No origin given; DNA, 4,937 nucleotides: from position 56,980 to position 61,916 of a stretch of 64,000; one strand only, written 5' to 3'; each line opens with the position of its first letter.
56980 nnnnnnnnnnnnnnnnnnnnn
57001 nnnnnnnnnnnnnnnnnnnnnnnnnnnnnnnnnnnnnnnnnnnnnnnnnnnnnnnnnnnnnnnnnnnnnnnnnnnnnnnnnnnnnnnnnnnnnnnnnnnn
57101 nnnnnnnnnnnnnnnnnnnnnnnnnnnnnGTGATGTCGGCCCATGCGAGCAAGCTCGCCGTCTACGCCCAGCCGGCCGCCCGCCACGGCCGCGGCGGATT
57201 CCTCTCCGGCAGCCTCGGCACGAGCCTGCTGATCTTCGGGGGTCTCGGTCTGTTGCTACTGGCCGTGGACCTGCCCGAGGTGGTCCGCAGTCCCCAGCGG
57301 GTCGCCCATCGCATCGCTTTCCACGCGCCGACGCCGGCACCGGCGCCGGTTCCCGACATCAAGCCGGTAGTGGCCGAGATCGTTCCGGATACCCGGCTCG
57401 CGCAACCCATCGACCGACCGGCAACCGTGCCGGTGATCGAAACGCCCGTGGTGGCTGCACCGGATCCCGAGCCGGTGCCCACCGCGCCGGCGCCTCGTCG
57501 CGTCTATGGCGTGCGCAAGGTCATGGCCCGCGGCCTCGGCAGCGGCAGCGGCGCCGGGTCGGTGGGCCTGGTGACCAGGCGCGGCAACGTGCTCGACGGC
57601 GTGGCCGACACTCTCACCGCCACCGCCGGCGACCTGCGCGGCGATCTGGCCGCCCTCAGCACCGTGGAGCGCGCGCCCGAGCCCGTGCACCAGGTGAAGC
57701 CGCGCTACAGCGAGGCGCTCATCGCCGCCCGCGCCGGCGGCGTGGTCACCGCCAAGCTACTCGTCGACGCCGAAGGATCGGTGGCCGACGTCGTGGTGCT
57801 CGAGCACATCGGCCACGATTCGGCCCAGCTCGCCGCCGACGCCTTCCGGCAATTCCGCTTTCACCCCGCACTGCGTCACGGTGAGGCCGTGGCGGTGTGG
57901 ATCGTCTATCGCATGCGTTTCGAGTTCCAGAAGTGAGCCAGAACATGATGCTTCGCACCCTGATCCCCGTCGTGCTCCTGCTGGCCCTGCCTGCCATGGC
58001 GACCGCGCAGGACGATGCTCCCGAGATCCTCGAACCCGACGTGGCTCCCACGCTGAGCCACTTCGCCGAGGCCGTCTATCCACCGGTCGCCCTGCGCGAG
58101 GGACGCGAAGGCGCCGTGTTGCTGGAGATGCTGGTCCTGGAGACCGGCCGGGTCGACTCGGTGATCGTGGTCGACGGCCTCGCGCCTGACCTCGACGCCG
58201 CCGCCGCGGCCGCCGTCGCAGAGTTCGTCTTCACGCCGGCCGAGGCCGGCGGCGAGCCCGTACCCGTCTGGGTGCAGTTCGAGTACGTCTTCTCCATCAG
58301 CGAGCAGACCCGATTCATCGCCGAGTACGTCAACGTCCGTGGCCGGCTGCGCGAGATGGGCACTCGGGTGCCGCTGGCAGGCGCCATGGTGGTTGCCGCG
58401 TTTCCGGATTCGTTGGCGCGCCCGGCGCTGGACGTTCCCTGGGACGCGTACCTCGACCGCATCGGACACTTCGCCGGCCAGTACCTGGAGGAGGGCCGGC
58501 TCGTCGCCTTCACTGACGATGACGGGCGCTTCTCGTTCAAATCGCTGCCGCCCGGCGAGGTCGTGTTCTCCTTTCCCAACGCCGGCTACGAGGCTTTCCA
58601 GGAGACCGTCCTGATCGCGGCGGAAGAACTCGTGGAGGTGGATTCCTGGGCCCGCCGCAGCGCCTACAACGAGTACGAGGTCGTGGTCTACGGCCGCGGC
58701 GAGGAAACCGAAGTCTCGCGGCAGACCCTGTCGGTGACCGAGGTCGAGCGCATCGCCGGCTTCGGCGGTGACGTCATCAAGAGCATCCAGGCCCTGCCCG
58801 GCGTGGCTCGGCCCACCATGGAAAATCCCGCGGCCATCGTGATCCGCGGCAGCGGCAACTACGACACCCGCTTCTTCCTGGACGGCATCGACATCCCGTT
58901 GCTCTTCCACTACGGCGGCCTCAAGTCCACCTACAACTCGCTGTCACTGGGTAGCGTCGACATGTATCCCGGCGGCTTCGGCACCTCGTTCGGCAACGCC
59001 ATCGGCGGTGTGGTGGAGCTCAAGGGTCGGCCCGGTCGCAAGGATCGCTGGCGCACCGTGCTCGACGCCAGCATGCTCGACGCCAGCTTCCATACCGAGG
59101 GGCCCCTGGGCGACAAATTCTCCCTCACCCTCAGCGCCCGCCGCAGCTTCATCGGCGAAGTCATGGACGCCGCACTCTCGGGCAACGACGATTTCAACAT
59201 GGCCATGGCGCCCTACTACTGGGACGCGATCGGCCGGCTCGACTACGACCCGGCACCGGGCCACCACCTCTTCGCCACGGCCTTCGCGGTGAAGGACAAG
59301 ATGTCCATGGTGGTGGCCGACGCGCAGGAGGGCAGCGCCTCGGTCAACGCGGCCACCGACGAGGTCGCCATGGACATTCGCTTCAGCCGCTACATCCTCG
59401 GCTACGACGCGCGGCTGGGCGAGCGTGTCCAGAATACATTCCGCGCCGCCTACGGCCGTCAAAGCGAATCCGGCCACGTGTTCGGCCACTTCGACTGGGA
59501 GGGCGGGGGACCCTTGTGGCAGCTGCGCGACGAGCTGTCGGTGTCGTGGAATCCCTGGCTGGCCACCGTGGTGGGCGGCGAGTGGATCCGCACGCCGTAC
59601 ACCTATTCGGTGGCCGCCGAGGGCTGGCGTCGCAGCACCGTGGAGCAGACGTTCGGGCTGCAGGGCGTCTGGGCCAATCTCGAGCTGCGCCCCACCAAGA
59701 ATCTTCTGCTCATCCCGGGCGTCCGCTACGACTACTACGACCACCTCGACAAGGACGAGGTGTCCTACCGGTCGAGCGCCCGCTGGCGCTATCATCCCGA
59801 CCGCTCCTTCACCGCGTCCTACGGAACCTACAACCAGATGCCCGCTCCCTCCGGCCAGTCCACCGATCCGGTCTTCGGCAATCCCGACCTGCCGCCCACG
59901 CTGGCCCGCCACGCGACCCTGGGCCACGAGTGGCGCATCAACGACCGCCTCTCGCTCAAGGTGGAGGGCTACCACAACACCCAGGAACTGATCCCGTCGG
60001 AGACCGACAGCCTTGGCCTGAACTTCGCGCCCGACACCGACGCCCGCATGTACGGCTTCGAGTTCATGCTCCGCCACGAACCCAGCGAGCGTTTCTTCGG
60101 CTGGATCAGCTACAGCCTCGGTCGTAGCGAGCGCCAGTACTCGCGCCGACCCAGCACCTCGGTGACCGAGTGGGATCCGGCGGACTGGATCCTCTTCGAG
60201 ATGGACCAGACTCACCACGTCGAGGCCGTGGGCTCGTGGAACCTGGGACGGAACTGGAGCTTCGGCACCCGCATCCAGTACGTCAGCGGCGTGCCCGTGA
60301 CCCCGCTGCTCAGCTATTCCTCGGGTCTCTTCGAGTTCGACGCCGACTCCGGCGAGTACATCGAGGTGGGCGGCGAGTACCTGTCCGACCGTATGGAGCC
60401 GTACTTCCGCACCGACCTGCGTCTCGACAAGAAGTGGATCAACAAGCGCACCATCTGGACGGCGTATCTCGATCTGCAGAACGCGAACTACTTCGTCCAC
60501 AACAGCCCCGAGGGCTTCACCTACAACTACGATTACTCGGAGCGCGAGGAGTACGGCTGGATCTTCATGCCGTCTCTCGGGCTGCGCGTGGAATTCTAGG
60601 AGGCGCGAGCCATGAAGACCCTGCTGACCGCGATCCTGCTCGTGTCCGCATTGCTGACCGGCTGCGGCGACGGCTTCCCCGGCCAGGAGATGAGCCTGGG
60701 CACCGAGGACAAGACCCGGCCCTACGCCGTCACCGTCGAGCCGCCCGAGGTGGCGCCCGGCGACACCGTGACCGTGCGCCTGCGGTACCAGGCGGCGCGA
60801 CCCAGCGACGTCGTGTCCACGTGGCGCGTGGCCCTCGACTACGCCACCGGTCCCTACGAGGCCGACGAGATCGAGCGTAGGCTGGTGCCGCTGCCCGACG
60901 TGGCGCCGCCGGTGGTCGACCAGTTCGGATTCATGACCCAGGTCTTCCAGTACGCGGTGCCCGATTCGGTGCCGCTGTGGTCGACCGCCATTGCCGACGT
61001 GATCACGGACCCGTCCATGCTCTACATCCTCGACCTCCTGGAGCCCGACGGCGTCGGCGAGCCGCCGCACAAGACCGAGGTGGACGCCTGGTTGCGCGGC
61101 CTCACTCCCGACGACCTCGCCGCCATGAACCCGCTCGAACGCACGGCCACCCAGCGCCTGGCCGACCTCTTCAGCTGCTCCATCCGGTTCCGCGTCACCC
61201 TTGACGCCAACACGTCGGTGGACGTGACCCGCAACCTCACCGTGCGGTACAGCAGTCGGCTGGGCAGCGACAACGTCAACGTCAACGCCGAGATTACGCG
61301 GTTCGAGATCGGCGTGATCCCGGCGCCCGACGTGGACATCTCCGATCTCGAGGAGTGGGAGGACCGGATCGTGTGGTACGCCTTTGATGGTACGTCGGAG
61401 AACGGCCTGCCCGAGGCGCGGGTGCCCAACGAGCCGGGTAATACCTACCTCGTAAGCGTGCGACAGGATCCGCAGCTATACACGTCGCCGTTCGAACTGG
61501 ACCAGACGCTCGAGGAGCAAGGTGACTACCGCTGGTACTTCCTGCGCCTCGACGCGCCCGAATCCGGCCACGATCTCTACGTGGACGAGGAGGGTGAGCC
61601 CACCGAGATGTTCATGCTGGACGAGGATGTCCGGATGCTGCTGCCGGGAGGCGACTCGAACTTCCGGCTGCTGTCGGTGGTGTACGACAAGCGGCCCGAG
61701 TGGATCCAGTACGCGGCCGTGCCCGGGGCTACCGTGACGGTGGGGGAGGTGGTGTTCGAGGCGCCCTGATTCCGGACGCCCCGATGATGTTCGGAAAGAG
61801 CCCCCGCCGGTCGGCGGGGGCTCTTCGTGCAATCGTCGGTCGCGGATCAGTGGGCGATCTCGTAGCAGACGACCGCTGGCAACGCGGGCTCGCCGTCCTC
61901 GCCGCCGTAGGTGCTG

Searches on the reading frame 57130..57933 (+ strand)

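Call 16: search_protein_families(library=pfam, proteins=[window:57130-57933:+], max_evalue=0.001)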
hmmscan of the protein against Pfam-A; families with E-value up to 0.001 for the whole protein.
window:57130-57933:+ (268 aa): 1 family
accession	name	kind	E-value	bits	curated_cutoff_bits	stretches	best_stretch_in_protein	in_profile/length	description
PF03544.19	TonB_C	-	2e-11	44.6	24.6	1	190-265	2-78/79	Gram-negative bacterial TonB protein C-terminal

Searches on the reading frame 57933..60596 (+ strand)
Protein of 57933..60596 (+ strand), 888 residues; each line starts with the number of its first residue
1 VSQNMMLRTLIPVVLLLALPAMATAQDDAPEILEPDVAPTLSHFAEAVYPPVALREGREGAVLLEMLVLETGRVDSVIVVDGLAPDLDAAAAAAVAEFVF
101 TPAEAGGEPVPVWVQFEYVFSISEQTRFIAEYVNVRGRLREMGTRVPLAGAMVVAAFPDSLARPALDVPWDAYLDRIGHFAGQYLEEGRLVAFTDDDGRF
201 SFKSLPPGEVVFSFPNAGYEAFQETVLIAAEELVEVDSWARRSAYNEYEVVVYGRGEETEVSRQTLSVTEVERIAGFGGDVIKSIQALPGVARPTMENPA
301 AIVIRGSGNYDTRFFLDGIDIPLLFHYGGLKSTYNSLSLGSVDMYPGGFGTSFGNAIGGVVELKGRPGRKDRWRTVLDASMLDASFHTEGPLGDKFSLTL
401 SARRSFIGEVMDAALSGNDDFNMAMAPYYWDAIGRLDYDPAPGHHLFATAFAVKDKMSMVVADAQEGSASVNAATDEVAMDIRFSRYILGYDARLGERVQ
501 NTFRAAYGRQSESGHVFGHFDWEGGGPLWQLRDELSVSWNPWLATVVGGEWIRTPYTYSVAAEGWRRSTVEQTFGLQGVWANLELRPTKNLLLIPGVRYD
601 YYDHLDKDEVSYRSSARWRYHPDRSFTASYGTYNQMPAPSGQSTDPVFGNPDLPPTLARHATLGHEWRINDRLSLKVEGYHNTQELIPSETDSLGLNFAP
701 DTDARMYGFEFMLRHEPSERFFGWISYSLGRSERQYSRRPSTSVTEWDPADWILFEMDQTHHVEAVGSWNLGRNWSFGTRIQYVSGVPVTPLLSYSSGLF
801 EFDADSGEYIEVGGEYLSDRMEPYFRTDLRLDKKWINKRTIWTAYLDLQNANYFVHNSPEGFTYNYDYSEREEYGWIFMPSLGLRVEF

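Call 16: search_protein_families(library=pfam, proteins=[window:57933-60596:+], max_evalue=0.001)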
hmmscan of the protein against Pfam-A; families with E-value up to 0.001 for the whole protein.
window:57933-60596:+ (888 aa): 5 families
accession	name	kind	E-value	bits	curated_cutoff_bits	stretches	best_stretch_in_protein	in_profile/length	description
PF00593.30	TonB_dep_Rec_b-barrel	-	2.5e-19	70.9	27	1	479-850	55-435/436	TonB dependent receptor-like, beta-barrel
PF03544.19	TonB_C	-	1.5e-14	54.6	24.6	1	47-121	3-78/79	Gram-negative bacterial TonB protein C-terminal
PF07715.20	Plug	-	2.5e-05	25.2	23.9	1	258-360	4-107/107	TonB-dependent Receptor Plug Domain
PF13620.12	CarboxypepD_reg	-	8.7e-05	23.2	32.3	0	192-233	32-74/82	Carboxypeptidase regulatory-like domain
PF13715.12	CarbopepD_reg_2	-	0.00018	21.9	32.2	1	189-252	25-88/88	CarboxypepD_reg-like domain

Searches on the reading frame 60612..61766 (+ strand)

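Call 16: search_protein_families(library=pfam, proteins=[window:60612-61766:+], max_evalue=0.001)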
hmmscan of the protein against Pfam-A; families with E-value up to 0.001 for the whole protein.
window:60612-61766:+ (385 aa): 0 families

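Call 22: search_protein_families(library=ncbifam, proteins=[window:60612-61766:+], max_evalue=0.1)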
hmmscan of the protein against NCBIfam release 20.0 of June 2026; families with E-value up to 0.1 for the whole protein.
window:60612-61766:+ (385 aa): 1 family
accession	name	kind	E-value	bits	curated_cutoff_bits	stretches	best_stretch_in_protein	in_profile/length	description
NF007319.0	PRK09810.1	equivalog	0.019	14.9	86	1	1-18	2-19/41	lipoprotein antitoxin entericidin A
